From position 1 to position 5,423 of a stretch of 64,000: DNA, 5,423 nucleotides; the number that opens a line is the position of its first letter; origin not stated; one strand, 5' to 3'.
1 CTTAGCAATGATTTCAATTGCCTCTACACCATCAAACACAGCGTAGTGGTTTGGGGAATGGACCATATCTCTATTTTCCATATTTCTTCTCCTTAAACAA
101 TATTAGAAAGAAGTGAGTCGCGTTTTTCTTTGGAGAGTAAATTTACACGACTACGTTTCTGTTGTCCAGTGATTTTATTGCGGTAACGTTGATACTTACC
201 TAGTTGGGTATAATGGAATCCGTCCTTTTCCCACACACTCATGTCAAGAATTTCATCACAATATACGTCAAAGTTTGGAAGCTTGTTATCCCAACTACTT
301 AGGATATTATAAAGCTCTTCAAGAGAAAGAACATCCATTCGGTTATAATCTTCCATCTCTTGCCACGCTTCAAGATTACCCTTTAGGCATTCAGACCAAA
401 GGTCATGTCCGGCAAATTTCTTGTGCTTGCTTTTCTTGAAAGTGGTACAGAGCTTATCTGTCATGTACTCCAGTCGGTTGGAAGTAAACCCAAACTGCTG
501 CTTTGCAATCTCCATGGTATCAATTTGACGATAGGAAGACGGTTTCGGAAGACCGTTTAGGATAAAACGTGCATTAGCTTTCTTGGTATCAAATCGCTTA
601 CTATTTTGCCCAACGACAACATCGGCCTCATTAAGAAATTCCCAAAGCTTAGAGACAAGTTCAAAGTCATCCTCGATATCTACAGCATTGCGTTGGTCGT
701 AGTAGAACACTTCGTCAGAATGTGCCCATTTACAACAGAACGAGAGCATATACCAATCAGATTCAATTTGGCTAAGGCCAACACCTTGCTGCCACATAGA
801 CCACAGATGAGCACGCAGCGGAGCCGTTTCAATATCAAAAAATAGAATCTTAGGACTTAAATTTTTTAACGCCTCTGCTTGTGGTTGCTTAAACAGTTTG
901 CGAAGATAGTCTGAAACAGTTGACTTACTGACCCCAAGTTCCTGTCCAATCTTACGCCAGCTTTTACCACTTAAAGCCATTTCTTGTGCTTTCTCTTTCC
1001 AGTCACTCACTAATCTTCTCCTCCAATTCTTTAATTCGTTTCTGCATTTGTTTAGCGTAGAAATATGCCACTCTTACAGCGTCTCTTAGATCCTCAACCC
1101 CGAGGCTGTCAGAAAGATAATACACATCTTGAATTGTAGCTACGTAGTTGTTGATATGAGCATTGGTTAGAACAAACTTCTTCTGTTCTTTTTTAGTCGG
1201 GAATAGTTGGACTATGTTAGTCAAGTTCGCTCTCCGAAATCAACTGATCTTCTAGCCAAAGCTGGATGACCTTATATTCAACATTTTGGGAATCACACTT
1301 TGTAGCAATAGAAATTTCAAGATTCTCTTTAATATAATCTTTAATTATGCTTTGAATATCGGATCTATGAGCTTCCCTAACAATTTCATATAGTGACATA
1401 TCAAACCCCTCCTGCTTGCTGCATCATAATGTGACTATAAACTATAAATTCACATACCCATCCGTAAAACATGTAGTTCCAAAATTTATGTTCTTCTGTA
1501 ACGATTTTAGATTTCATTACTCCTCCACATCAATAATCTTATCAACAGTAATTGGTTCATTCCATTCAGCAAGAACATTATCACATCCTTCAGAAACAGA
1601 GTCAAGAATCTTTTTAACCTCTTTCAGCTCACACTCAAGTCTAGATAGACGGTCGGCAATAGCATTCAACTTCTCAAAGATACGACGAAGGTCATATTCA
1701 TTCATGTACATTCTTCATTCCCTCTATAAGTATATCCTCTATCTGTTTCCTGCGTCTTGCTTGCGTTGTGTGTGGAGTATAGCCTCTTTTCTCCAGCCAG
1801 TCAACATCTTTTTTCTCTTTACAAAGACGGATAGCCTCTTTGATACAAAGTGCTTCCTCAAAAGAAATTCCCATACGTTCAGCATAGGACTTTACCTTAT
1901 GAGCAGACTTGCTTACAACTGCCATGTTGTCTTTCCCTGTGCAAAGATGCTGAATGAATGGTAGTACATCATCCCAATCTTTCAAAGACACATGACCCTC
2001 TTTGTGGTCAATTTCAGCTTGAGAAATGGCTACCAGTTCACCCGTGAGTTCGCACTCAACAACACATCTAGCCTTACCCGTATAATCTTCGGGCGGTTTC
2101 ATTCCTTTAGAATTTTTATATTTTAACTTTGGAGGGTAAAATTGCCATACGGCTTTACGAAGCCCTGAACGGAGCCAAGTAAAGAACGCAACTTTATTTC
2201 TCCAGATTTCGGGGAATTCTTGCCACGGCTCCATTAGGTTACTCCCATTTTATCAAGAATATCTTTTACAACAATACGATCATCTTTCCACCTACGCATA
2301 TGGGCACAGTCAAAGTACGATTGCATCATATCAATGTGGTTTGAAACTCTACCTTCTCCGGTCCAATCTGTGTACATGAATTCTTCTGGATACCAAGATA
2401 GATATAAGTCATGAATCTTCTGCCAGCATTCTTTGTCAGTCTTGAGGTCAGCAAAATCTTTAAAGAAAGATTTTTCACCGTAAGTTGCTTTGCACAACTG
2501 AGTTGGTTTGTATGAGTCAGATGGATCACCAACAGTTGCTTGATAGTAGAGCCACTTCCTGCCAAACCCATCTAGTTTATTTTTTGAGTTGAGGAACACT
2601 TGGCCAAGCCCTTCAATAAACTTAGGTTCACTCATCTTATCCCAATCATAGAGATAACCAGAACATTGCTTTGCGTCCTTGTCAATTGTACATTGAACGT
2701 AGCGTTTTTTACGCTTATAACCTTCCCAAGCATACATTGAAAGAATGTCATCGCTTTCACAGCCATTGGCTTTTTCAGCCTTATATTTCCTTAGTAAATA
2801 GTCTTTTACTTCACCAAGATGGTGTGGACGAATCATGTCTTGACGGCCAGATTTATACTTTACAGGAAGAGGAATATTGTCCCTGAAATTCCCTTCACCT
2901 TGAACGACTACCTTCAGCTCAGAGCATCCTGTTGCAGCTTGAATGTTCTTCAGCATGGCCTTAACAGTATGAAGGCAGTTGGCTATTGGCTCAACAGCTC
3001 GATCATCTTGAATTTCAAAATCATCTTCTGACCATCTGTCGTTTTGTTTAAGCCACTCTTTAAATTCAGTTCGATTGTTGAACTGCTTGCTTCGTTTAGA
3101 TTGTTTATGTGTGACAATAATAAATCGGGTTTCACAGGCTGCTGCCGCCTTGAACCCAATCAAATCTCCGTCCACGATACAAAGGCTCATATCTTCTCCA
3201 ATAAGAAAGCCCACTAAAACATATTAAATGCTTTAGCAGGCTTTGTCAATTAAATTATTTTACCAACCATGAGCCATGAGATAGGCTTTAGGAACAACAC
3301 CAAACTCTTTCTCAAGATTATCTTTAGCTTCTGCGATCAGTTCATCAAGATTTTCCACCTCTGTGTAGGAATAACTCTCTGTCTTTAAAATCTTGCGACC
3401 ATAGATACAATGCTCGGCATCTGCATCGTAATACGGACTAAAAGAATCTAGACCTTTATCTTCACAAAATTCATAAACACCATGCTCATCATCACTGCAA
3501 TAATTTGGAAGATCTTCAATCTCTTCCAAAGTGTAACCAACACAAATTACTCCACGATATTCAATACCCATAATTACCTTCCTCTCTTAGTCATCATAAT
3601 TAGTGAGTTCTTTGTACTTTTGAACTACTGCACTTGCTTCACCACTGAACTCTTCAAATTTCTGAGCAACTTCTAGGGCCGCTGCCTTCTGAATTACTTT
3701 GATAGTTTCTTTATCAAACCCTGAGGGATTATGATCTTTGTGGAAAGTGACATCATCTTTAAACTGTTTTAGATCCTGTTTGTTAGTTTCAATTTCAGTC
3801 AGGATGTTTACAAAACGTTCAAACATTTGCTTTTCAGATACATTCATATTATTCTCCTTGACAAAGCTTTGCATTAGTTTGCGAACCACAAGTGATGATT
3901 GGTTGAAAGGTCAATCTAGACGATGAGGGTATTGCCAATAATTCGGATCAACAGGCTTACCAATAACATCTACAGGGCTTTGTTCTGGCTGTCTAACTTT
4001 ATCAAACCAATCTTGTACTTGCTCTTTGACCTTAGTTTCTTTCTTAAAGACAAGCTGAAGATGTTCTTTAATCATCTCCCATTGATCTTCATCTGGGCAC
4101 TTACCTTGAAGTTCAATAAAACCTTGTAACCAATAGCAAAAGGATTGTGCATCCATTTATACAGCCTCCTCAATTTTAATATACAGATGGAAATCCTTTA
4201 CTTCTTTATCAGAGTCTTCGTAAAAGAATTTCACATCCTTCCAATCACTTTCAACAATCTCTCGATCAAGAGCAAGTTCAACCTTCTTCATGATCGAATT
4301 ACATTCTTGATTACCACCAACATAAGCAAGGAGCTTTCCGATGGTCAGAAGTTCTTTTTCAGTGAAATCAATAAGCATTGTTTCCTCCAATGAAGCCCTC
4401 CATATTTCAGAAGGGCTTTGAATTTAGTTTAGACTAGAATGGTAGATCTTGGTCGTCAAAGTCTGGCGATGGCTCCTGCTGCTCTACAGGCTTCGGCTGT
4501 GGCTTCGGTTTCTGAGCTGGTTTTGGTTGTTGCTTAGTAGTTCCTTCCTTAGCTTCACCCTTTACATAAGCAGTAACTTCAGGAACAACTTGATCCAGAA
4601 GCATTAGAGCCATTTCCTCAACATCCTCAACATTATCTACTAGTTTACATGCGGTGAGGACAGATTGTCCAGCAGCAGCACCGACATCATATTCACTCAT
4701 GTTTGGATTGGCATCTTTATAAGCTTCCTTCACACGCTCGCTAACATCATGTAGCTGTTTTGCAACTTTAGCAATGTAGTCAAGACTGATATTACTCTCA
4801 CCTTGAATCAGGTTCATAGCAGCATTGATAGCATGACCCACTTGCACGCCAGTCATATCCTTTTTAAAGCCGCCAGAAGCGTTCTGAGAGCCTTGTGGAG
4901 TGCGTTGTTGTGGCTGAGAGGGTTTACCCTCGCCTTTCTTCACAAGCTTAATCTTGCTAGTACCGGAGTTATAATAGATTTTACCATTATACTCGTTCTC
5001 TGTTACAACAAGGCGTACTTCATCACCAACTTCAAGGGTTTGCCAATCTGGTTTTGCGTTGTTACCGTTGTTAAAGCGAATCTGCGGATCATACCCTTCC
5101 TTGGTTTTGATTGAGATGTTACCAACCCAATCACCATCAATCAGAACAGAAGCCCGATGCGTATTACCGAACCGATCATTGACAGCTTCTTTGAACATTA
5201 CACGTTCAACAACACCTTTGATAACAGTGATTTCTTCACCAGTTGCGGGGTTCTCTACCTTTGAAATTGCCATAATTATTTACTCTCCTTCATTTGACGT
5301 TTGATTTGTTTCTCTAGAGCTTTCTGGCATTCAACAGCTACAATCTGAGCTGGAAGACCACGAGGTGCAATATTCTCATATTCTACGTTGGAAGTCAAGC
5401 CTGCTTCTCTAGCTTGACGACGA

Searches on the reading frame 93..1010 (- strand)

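Call 62: search_protein_families(library=phrogs, proteins=[window:93-1010:-], max_evalue=0.00001)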
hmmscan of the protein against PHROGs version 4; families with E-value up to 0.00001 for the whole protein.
window:93-1010:- (305 aa): 3 families
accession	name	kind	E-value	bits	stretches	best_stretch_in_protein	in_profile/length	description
phrog_403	-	DNA, RNA and nucleotide metabolism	1.2e-100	337.6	1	2-304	4-320/321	DNA polymerase exonuclease subunit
phrog_17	-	DNA, RNA and nucleotide metabolism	2.9e-08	33.2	1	52-259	669-849/1445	DNA polymerase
phrog_192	-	DNA, RNA and nucleotide metabolism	1.8e-07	31.8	1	116-188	173-245/397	DNA polymerase exonuclease subunit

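Call 85: search_protein_families(library=pfam, proteins=[window:93-1010:-], max_evalue=0.01)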
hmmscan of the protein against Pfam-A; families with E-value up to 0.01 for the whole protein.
window:93-1010:- (305 aa): 10 families
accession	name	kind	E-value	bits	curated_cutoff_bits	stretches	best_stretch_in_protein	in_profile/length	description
PF13482.12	RNase_H_2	-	7.1e-11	42.8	22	1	56-237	1-164/165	RNase_H superfamily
PF13936.12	HTH_38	-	0.00012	22.1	27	1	6-34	11-39/44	Helix-turn-helix domain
PF13384.12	HTH_23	-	0.00023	21.3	24.6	1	10-37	12-39/50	Homeodomain-like domain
PF00196.25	GerE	-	0.0018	18.3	23.5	1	10-41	12-43/57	Bacterial regulatory proteins, luxR family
PF15978.11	TnsD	-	0.0018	17.8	32.4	1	3-49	186-233/355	Tn7-like transposition protein D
PF04967.18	HTH_10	-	0.0019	18.4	23.1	1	18-38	26-46/53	HTH DNA binding domain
PF14493.12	HTH_40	-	0.0027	18.4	27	0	6-51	3-48/89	Helix-turn-helix domain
PF01381.28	HTH_3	-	0.0063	17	23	0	13-51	7-44/55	Helix-turn-helix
PF25787.1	HTH_SB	-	0.0063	16.7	43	0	11-38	18-45/53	Sleeping Beauty transposase HTH domain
PF13518.12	HTH_28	-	0.0076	16.7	25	0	11-41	8-37/52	Helix-turn-helix domain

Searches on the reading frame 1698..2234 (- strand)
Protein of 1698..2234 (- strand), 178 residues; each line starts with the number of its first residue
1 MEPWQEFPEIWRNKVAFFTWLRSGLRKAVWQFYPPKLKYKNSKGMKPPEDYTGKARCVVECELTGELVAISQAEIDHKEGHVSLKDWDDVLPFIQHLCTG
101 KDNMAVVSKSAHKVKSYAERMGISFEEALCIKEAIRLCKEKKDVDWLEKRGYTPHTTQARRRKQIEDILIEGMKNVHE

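Call 62: search_protein_families(library=phrogs, proteins=[window:1698-2234:-], max_evalue=0.00001)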
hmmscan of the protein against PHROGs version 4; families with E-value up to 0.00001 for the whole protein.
window:1698-2234:- (178 aa): 1 family
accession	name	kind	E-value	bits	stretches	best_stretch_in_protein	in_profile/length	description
phrog_1985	-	DNA, RNA and nucleotide metabolism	3.3e-49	168.4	1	2-173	6-182/184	HNH endonuclease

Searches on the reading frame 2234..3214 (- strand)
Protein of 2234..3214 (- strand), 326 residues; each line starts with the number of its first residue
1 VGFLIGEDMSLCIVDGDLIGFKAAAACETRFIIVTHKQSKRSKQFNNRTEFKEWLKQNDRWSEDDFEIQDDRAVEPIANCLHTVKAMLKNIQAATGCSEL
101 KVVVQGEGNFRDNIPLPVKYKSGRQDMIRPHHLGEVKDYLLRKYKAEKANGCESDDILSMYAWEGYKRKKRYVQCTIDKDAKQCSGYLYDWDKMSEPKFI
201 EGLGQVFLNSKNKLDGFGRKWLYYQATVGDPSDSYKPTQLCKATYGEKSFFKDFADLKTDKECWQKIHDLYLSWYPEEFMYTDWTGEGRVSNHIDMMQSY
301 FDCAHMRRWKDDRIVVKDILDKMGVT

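Call 62: search_protein_families(library=phrogs, proteins=[window:2234-3214:-], max_evalue=0.00001)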
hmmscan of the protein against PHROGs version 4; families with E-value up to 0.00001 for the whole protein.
window:2234-3214:- (326 aa): 1 family
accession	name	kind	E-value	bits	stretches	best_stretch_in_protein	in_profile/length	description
phrog_107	-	DNA, RNA and nucleotide metabolism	1.3e-61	210.3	1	9-325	119-378/542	exonuclease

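Call 85: search_protein_families(library=pfam, proteins=[window:2234-3214:-], max_evalue=0.01)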
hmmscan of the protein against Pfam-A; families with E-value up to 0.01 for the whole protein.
window:2234-3214:- (326 aa): 1 family
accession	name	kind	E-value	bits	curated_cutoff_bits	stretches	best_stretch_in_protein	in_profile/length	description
PF02739.22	5_3_exonuc_N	-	0.0001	22.5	34.3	1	79-184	31-137/164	5'-3' exonuclease, N-terminal resolvase-like domain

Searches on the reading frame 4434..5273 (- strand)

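Call 3: search_protein_families(library=pfam, proteins=[window:4434-5273:-], max_evalue=0.1)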
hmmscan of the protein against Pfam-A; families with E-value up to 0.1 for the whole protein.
window:4434-5273:- (279 aa): 1 family
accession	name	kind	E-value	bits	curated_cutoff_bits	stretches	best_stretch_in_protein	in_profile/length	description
PF20117.4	DUF6507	-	0.098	13.6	25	0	169-263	24-117/120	Family of unknown function (DUF6507)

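Call 4: search_protein_families(library=phrogs, proteins=[window:4434-5273:-], max_evalue=0.01)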
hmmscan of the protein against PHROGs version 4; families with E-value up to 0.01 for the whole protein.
window:4434-5273:- (279 aa): 4 families
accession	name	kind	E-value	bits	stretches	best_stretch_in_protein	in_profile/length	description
phrog_4477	-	unknown function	8.4e-29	101.7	2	126-279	223-393/393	-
phrog_4932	-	DNA, RNA and nucleotide metabolism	0.0028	18.8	1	53-125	26-105/117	single strand DNA binding protein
phrog_378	-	DNA, RNA and nucleotide metabolism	0.0051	18.1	0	203-279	81-163/163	single strand DNA binding protein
phrog_18154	-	DNA, RNA and nucleotide metabolism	0.0067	18.2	1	242-279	67-105/105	single strand DNA binding protein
